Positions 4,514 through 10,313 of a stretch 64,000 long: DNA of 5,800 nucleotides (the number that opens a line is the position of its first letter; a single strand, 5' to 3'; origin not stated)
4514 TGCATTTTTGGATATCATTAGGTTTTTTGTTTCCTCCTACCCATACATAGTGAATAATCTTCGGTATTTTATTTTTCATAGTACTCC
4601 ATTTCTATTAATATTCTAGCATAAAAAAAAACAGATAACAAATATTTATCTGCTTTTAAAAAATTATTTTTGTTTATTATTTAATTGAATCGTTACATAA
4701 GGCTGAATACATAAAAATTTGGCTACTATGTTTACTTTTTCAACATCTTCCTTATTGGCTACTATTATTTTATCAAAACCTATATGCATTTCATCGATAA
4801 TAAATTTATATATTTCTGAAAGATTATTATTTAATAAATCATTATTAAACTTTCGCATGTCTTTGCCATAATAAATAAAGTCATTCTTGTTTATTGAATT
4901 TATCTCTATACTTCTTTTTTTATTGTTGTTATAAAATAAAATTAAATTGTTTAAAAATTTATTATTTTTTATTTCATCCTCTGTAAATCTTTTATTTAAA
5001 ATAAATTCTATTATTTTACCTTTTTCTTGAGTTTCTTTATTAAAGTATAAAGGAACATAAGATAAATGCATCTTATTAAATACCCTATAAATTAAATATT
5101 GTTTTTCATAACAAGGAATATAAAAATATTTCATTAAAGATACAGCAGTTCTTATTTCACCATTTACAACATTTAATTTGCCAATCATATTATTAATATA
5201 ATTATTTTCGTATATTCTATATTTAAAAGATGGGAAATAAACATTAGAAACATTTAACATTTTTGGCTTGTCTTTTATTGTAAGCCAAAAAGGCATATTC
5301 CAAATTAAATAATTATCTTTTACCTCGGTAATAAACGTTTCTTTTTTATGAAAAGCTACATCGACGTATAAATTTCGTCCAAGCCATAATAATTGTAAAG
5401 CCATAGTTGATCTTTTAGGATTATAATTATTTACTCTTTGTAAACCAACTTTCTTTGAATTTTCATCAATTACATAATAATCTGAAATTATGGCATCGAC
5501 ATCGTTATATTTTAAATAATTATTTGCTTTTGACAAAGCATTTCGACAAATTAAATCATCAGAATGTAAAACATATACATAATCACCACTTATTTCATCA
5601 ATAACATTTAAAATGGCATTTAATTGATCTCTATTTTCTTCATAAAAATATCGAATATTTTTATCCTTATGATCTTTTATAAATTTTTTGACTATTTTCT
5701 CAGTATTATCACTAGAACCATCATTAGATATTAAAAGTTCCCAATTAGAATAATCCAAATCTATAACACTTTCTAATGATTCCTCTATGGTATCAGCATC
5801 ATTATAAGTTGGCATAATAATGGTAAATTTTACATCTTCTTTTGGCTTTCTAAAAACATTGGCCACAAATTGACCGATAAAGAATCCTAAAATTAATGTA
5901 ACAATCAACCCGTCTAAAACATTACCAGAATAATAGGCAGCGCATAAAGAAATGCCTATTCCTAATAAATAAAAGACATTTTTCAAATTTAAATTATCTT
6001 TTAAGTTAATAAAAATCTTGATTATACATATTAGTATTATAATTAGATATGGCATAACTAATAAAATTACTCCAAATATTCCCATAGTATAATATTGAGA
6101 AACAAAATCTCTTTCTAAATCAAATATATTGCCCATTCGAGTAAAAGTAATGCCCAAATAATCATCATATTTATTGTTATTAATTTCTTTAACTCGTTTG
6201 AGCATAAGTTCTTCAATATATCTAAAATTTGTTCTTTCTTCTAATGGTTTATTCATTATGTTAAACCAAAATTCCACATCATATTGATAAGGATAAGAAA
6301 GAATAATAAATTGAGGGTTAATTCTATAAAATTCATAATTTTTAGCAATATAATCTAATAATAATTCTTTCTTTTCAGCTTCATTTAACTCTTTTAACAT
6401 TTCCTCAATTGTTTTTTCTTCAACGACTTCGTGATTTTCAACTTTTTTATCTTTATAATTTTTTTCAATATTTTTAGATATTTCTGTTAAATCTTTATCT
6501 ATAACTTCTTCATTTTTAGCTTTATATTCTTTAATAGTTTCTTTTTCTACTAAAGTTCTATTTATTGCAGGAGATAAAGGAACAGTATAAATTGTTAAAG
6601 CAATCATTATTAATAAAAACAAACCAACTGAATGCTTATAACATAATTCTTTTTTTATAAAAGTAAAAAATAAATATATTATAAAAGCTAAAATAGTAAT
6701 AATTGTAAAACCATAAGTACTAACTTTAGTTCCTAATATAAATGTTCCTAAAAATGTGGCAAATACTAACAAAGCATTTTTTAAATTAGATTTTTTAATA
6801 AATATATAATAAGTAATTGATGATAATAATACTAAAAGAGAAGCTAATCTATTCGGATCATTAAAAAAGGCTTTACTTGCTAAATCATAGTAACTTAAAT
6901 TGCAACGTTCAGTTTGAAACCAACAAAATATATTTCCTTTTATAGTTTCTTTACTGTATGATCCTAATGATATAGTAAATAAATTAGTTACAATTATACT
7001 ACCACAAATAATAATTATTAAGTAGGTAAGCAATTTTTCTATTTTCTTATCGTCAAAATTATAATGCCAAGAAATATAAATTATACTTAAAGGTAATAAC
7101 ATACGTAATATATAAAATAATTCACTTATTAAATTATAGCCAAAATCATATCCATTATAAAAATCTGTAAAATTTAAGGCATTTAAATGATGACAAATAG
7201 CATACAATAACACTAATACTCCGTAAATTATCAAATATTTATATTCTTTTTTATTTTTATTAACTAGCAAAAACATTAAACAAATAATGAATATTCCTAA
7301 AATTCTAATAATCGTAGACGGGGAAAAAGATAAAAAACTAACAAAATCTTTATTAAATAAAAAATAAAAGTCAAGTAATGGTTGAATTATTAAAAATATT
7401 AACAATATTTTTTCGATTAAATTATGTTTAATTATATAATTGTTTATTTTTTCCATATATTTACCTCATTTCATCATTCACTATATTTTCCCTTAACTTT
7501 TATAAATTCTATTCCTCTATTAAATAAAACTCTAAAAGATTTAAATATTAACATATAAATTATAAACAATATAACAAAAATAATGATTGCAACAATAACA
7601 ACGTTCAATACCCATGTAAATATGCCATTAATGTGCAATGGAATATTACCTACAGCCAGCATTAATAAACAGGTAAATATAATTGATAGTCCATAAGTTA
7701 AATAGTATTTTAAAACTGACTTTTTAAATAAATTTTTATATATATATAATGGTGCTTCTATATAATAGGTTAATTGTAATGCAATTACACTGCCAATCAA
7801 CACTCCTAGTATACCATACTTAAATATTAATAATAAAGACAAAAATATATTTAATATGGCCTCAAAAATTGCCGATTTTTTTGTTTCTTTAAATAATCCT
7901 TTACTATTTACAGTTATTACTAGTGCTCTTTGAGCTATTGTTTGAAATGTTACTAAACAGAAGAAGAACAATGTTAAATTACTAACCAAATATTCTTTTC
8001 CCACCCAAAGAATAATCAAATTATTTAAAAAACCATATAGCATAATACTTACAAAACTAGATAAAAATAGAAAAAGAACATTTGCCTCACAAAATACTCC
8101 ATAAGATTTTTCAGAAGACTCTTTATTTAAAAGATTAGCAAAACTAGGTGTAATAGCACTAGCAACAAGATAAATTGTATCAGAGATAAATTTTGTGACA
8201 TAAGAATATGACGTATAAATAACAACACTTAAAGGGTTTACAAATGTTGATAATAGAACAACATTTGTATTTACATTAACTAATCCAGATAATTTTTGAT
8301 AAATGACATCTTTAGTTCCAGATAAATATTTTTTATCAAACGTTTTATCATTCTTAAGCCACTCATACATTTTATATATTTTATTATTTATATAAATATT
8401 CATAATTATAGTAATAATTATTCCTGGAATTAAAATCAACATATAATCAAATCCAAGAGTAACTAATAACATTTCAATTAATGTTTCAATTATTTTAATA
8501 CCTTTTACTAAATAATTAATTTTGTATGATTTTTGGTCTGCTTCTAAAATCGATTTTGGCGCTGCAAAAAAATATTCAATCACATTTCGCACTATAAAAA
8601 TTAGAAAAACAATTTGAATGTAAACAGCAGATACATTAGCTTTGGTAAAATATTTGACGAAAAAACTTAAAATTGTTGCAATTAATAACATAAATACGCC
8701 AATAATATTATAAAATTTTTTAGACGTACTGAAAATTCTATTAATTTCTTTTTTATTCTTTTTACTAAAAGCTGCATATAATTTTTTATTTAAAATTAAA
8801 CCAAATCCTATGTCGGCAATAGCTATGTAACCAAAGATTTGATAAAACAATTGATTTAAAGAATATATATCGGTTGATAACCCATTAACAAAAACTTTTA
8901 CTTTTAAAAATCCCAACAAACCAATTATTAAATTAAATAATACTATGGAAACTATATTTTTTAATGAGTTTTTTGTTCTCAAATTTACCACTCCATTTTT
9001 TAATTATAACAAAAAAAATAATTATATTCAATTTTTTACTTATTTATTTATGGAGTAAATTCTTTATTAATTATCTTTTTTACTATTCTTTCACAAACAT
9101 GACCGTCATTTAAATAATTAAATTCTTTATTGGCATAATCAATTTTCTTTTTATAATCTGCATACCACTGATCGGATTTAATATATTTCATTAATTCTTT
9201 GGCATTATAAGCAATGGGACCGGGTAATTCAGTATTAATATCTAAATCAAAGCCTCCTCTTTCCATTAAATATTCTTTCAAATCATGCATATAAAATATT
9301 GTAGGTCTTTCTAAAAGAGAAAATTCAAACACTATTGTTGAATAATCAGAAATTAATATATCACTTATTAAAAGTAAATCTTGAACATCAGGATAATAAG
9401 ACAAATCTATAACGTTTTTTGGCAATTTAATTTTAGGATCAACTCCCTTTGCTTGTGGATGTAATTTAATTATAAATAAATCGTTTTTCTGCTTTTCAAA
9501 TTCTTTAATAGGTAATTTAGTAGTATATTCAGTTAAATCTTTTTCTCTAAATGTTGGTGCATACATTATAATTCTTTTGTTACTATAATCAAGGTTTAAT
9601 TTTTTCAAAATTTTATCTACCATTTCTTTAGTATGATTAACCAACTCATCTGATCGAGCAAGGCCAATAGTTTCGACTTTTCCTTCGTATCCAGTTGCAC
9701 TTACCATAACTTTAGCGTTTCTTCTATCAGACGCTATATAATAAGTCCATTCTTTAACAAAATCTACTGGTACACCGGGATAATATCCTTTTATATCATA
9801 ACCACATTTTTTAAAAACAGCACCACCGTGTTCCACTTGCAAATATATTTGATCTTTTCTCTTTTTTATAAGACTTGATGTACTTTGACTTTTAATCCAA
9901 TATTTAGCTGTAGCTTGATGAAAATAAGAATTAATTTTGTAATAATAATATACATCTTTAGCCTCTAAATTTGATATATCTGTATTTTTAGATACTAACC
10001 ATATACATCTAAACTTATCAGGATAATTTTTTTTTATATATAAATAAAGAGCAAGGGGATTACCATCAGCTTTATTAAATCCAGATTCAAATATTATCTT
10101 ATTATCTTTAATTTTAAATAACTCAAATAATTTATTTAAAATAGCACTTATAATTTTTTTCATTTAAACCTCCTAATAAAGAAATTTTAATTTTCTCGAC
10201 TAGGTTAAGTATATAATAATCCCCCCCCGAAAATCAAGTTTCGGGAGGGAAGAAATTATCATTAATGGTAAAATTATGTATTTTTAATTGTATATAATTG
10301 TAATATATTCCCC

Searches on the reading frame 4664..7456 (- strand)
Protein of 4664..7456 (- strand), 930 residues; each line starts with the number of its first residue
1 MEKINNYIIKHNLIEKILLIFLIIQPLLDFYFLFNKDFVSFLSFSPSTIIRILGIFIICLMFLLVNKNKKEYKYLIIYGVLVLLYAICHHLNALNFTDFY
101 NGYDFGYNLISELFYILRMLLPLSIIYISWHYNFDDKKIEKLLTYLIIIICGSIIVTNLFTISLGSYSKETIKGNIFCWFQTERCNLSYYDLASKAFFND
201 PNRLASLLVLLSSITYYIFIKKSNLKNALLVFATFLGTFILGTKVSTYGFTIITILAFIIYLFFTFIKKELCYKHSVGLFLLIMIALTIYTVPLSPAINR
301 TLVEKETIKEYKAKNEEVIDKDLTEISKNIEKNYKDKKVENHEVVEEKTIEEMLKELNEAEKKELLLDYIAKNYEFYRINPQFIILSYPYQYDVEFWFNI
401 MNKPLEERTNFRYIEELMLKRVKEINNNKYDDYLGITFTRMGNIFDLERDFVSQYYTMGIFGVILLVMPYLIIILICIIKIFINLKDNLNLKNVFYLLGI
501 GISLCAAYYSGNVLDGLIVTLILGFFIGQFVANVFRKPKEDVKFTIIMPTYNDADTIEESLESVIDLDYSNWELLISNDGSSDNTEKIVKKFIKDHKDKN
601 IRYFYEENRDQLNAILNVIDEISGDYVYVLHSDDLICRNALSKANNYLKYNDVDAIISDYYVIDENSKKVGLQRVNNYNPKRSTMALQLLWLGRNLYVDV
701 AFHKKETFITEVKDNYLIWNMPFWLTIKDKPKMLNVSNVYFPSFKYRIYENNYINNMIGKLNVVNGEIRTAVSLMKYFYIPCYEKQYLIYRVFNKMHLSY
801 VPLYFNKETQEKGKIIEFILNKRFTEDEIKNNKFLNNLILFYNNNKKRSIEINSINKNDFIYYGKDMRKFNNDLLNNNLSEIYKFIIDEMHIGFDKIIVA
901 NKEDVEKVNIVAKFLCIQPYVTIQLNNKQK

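Call 47: search_protein_families(library=pfam, proteins=[window:4664-7456:-], max_evalue=0.00001)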
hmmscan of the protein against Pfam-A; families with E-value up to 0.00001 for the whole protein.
window:4664-7456:- (930 aa): 3 families
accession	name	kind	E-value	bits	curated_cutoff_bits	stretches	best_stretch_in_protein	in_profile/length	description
PF13425.11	O-antigen_lig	-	4.2e-52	177.9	31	1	12-533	2-458/462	O-antigen ligase like membrane protein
PF00535.33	Glycos_transf_2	-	1e-26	94.3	23.3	1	545-678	1-132/168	Glycosyl transferase family 2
PF13641.12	Glyco_tranf_2_3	-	2.5e-08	34.7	27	1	544-656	3-119/230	Glycosyltransferase like family 2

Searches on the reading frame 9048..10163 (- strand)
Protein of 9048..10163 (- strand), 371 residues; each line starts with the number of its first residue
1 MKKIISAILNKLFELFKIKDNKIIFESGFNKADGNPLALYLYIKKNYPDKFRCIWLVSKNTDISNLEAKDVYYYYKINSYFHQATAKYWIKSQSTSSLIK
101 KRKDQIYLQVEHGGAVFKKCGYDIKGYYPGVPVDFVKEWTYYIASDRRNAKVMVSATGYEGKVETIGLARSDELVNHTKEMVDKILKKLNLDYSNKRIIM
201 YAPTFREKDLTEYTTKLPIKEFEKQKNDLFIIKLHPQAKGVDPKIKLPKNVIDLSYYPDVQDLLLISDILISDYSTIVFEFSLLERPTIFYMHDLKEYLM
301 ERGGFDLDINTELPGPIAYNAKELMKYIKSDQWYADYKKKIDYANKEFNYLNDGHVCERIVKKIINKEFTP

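Call 47: search_protein_families(library=pfam, proteins=[window:9048-10163:-], max_evalue=0.00001)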
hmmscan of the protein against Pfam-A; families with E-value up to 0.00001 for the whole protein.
window:9048-10163:- (371 aa): 1 family
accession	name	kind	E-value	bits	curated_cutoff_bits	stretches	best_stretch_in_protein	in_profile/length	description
PF04464.20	Glyphos_transf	-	1.6e-71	241.6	22.1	1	16-365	9-366/367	CDP-Glycerol:Poly(glycerophosphate) glycerophosphotransferase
